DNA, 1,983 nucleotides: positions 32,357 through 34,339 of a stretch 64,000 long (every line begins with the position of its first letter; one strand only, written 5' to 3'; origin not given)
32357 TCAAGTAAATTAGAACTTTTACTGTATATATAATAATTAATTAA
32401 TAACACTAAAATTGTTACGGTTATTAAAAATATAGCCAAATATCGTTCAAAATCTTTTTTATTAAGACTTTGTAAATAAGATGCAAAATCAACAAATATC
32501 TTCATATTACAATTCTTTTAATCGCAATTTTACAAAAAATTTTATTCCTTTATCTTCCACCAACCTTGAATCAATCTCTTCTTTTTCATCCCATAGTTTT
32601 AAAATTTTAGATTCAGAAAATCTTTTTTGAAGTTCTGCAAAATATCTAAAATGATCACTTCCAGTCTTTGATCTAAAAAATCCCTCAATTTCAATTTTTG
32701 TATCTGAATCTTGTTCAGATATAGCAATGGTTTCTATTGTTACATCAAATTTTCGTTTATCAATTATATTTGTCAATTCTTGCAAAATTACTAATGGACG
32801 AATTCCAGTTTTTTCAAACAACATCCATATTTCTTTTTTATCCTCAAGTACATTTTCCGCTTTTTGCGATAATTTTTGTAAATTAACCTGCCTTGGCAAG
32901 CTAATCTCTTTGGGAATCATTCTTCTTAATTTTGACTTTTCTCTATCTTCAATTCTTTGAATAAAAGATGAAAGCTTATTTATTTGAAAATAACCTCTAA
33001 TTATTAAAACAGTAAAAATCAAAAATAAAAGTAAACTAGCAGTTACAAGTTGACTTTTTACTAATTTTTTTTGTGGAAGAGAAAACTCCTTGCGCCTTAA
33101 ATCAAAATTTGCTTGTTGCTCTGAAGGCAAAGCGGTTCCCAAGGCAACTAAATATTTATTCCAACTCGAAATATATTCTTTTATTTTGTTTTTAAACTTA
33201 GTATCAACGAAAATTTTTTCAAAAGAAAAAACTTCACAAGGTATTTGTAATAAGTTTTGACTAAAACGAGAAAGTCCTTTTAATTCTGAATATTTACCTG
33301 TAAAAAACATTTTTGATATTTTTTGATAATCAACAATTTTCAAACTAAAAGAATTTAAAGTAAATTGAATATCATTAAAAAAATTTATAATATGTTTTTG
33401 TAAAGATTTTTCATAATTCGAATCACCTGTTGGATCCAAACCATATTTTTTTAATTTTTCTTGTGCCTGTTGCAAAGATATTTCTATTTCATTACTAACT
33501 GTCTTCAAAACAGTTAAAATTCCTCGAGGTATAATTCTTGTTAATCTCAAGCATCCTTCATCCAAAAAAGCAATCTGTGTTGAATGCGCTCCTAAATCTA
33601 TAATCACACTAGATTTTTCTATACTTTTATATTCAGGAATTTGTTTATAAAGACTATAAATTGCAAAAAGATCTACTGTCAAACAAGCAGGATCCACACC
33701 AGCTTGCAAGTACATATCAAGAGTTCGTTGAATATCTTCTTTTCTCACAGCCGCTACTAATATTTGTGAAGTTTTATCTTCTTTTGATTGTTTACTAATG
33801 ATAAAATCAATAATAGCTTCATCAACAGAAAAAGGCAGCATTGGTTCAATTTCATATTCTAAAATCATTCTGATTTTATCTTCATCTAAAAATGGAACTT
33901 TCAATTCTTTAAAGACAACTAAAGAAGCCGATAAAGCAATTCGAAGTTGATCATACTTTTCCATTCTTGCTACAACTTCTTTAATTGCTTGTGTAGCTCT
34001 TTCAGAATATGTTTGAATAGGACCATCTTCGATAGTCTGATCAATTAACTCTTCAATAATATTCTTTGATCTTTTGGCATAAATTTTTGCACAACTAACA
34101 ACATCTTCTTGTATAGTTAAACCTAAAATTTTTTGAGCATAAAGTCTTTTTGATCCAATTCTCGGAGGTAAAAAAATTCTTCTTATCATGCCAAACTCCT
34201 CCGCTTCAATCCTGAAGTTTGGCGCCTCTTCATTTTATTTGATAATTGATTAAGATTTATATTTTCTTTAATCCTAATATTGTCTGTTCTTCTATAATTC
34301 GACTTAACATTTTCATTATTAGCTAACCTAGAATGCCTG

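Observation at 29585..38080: Dual-secretin envelope module: gspC-like, secretin, pilM/N fusion, pilO/gspM-like, second secretin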

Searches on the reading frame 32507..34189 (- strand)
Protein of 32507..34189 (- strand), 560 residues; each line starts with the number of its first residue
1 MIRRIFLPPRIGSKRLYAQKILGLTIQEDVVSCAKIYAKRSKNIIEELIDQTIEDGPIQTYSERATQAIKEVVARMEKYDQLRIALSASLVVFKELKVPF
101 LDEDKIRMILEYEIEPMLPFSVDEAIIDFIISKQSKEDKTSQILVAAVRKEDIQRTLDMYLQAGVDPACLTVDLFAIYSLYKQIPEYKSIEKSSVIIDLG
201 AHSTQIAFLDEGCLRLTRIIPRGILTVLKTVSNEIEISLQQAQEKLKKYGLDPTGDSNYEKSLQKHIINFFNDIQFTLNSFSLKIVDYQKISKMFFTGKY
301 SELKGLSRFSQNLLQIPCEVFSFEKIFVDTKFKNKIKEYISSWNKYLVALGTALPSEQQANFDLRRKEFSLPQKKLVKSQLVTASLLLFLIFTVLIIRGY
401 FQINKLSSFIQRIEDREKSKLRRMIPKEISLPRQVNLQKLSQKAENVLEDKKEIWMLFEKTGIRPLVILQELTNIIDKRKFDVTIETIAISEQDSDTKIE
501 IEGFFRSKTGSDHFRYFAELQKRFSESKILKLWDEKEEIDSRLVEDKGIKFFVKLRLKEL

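Call 3: search_protein_families(library=pfam, proteins=[window:32507-34189:-], max_evalue=0.01)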
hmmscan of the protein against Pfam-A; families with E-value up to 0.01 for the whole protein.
window:32507-34189:- (560 aa): 3 families
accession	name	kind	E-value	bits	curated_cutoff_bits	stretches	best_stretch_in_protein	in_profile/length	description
PF11104.14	PilM_2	-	3.8e-28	98.8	27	1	44-355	27-338/340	Type IV pilus assembly protein PilM;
PF05134.19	T2SSL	-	1.1e-06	28.7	25.5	1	68-177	35-138/231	Type II secretion system (T2SS), protein L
PF14450.12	FtsA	-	2e-06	28.6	31.8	1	195-322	1-111/127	Cell division protein FtsA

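Call 6: find_homologous_proteins(query=window:32507-34189:-, max_evalue=0.001)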
Query window:32507-34189:- (560 aa): 152 proteins with E <= 0.001 among 8000 candidates; the best 120 are listed.
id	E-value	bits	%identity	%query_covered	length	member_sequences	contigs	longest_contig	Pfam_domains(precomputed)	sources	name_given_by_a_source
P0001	0.0e+0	1192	100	100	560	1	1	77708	PF05134.20,PF14450.13,PF11104.15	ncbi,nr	ncbi:hypothetical protein GF322_03490 [Candidatus Dependentiae bacterium]|nr:hypothetical protein [C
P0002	4.4e-269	912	72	100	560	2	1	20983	PF05134.20,PF14450.13,PF11104.15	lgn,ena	-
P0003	2.3e-232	790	63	100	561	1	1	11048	PF05134.20,PF11104.15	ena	-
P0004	6.2e-206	703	57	100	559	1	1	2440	PF05134.20,PF14450.13,PF11104.15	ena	-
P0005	7.7e-202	690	57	100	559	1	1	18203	PF05134.20,PF14450.13,PF11104.15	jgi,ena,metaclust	metaclust:\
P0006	2.6e-200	685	56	100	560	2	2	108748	PF05134.20,PF11104.15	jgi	jgi:type IV pilus assembly protein PilM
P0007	2.8e-197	675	55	100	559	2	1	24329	PF05134.20,PF14450.13,PF11104.15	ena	-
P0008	9.6e-191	653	54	100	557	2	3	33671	PF14450.13,PF11104.15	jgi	-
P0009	1.1e-185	636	53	100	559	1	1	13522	PF05134.20,PF14450.13,PF11104.15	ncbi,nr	ncbi:hypothetical protein GF385_03015 [Candidatus Dependentiae bacterium]|nr:hypothetical protein [C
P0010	3.2e-182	625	52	99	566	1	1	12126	PF11104.15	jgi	jgi:type IV pilus assembly protein PilM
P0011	2.0e-181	622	53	100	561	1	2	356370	PF14450.13,PF11104.15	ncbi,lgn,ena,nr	ncbi:pilus assembly protein PilM [Candidatus Babeliales bacterium]|nr:pilus assembly protein PilM [C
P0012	1.6e-175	603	51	100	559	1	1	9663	PF14450.13,PF11104.15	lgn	-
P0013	4.0e-175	602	51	100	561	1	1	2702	PF14450.13,PF11104.15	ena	-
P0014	2.6e-173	596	51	100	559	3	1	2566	-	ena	-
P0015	7.0e-171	588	51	100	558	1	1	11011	-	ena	-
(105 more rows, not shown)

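Call 10: find_related_loci(query=A1, collection=genome_contigs, flank=10000)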
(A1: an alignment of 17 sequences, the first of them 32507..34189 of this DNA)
Query A1 (560 aa) in genome_contigs; peptide patterns used: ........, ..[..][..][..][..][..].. (x = any residue, [..] = any of these).
116 stretches matched a pattern; 51 encode a relative of the query (tblastn E <= 1e-3); 50 distinct loci.
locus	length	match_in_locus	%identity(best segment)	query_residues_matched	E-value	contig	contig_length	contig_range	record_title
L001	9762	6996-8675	55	1-560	0e+0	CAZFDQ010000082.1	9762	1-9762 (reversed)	MAG TPA_asm: uncultured Pseudomonadota bacterium isolate SRP067234_co1_40 genome assembly, contig: k99_383283, whole gen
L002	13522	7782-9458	53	1-559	0e+0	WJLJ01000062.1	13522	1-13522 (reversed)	MAG: Candidatus Dependentiae bacterium isolate Bin_169 k141_2888188, whole genome shotgun sequence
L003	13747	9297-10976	47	1-560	3e-169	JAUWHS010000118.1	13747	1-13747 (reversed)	MAG: bacterium isolate CSMAG_2274 CSMAG_2274_k141_887049_length_13747_cov_19.0000, whole genome shotgun sequence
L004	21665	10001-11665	45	1-556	2e-166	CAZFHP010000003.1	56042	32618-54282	MAG TPA_asm: uncultured Pseudomonadota bacterium isolate SRP077602_co7_600 genome assembly, contig: NODE_2384_length_560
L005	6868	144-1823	45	1-559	1e-166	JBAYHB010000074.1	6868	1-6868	MAG: Candidatus Babeliales bacterium isolate SO_2016_GW1_139 scaffold21137_OW334_2016, whole genome shotgun sequence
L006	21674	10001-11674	46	1-558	7e-164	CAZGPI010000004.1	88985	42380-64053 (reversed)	MAG TPA_asm: uncultured Pseudomonadota bacterium isolate SRP272421_co3_350 genome assembly, contig: NODE_213_length_8898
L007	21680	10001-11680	47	1-560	7e-159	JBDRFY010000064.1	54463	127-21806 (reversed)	MAG: bacterium isolate MEGAHIT-group-1.402 k141_5010995, whole genome shotgun sequence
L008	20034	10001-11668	44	1-559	4e-159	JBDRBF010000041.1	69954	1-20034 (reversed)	MAG: bacterium isolate MEGAHIT-group-1.1042 k141_12782425, whole genome shotgun sequence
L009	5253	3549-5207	45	1-558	3e-161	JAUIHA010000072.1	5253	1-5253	MAG: bacterium isolate Co_bin.190 NODE_90388_length_5253_cov_0.947327, whole genome shotgun sequence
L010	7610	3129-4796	46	1-556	2e-158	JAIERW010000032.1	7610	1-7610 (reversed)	MAG: Candidatus Babeliales bacterium isolate co.spades.METABAT.1kb_160 c_000000419478, whole genome shotgun sequence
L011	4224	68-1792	42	1-560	1e-161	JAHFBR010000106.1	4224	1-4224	MAG: bacterium isolate nzgw202 NODE_31895_length_4225_cov_3.087232, whole genome shotgun sequence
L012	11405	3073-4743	45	1-559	1e-156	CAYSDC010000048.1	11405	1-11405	MAG TPA_asm: uncultured Pseudomonadota bacterium isolate SRP285395_co2_342 genome assembly, contig: NODE_8859_length_114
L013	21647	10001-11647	45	1-559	2e-155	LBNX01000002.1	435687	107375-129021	MAG: candidate division TM6 bacterium GW2011_GWF2_28_16 SZ59_C0002, whole genome shotgun sequence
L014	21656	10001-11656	44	1-553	2e-154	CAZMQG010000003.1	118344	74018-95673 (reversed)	MAG TPA_asm: uncultured Pseudomonadota bacterium isolate SRP278314_co2_28 genome assembly, contig: NODE_260_length_11834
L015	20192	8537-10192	44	1-553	7e-154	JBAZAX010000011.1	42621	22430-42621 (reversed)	MAG: Candidatus Babeliales bacterium isolate SO_2017_GW1_1 NODE_4292_length_42621_cov_1.187815_OW334_2017, whole genome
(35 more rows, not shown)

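Call 21: search_protein_families(library=ncbifam, proteins=[window:32507-34189:-], max_evalue=0.01)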
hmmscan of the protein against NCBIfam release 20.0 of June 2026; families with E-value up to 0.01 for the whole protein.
window:32507-34189:- (560 aa): 4 families
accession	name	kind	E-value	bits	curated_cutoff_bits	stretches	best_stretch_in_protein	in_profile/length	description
TIGR01175.1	pilM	subfamily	1.8e-27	96.3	133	1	62-354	50-345/348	type IV pilus assembly protein PilM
NF045709.1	Amuc_1101_fam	equivalog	3.4e-25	88.9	650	1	20-456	6-451/608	Amuc_1101 family PilM-like pilus complex protein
TIGR01174.1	ftsA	equivalog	0.0019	17.4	175.85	0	194-250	198-254/371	cell division protein FtsA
TIGR01709.2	typeII_sec_gspL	equivalog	0.0042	16.2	65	0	80-176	50-142/392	type II secretion system protein GspL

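Call 59: predict_structure(alignment_id=A1)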
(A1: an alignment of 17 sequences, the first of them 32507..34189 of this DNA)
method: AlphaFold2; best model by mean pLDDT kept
length: 560 residues; sequences in the alignment: 17
mean_pLDDT: 84.8   pTM: 0.64
mean pLDDT of the five models: 84.8, 82.3, 81.5, 80.9, 77.3
residues with pLDDT >= 90: 218; 70-90: 294; 50-70: 36; < 50: 12
segments of 3 or more residues with pLDDT < 50: 1-6, 370-375
pLDDT, mean of each block of 10 residues (from residue 1): 51 76 91 93 93 90 93 90 91 90 87 88 89 89 91 91 89 92 91 91 92 87 93 93 92 90 95 92 75 92 92 93 92 90 91 87 72 53 81 84 83 83 73 76 79 66 75 82 83 80 81 81 84 78 77 80
secondary structure, 60 per line:
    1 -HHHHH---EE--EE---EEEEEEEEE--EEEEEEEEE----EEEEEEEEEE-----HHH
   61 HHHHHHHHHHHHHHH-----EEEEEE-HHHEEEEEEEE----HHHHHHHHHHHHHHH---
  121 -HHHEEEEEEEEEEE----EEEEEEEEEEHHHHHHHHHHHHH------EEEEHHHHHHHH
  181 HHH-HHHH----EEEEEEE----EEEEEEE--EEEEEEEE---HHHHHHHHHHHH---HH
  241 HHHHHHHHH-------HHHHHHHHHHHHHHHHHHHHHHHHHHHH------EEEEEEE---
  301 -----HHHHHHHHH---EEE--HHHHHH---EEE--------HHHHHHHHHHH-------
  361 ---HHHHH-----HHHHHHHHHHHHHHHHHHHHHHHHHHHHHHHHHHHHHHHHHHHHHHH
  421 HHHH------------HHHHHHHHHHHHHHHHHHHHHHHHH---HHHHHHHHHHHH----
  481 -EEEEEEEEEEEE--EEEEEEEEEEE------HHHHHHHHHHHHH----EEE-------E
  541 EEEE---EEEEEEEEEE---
elements in order: H2-6 E19-27 E30-38 E43-52 H58-75 E81-86 E91-98 H103-117 E125-135 E140-149 H150-162 E169-172 H173-183 H185-188 E193-199 E204-210 E213-220 H224-235 H239-249 H257-284 E291-297 H306-314 E318-320 H323-328 E332-334 H343-353 H364-368 H374-424 H437-461 H465-476 E482-493 E496-506 H513-525 E530-532 E540-544 E548-557

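Call 62: fold_search(model_id=the predicted structure, library=pdb)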
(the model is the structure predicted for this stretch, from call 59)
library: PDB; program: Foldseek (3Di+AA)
matches with E <= 10: 1525; with E <= 0.001: 587
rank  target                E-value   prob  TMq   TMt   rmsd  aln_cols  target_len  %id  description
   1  5eou_B                2.1e-24  1.00  0.51  0.77   4.1       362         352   18  Pseudomonas aeruginosa PilM:PilN1-12 bound to ATP (released 2016-04-27)
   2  5eox_B                4.1e-24  1.00  0.46  0.68   5.8       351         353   18  Pseudomonas aeruginosa PilM bound to ADP (released 2016-04-27)
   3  5eq6_B                7.5e-24  1.00  0.44  0.65   6.2       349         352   19  Pseudomonas aeruginosa PilM bound to AMP-PNP (released 2016-04-27)
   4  5eoy_B                1.2e-23  1.00  0.46  0.69   5.6       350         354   19  Pseudomonas aeruginosa SeMet-PilM bound to ADP (released 2016-04-27)
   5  5eox_A                8.1e-23  1.00  0.45  0.68   5.7       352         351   19  Pseudomonas aeruginosa PilM bound to ADP (released 2016-04-27)
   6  5eoy_A                1.1e-22  1.00  0.46  0.68   5.9       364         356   18  Pseudomonas aeruginosa SeMet-PilM bound to ADP (released 2016-04-27)
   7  5eq6_A                6.0e-22  1.00  0.45  0.67   5.9       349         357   18  Pseudomonas aeruginosa PilM bound to AMP-PNP (released 2016-04-27)
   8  5eou_A                3.7e-21  1.00  0.47  0.75   4.4       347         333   17  Pseudomonas aeruginosa PilM:PilN1-12 bound to ATP (released 2016-04-27)
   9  3jc8_Ma               2.1e-20  1.00  0.51  0.77   3.8       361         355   17  Architectural model of the type IVa pilus machine in a piliated state (released 2016-03-16)
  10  2ych_A                2.2e-19  1.00  0.51  0.81   3.3       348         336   20  PilM-PilN type IV pilus biogenesis complex (released 2011-05-11)
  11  3wt0_C                9.5e-16  1.00  0.44  0.64   6.1       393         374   14  Crystal Structure Analysis of Cell Division Protein (released 2015-04-29)
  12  1e4g                  1.2e-15  1.00  0.45  0.63   6.4       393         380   10  FtsA (ATP-bound form) from Thermotoga maritima (released 2000-10-18)
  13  3wt0_D                1.7e-15  1.00  0.45  0.64   5.9       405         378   14  Crystal Structure Analysis of Cell Division Protein (released 2015-04-29)
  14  7q6i_D                2.2e-15  1.00  0.49  0.72   4.5       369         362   12  Vibrio maritimus FtsA 1-396 ATP and FtsN 1-29, bent tetramers in double filament arrangement (released 2022-09-21)
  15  3wt0_A                2.2e-15  1.00  0.44  0.64   6.2       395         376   14  Crystal Structure Analysis of Cell Division Protein (released 2015-04-29)
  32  4pht_Y                1.1e-09  1.00  0.24  0.53   4.8       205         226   17  ATPase GspE in complex with the cytoplasmic domain of GspL from the Vibrio vulnificus type II Secretion system (released 2014-11-26)
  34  4pht_X                2.9e-09  1.00  0.25  0.54   4.7       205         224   16  ATPase GspE in complex with the cytoplasmic domain of GspL from the Vibrio vulnificus type II Secretion system (released 2014-11-26)
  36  1yf5                  3.9e-09  1.00  0.31  0.64   8.8       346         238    9  Cyto-Epsl: The Cytoplasmic Domain Of Epsl, An Inner Membrane Component Of The Type II Secretion System Of Vibrio Cholera (released 2005-05-03)
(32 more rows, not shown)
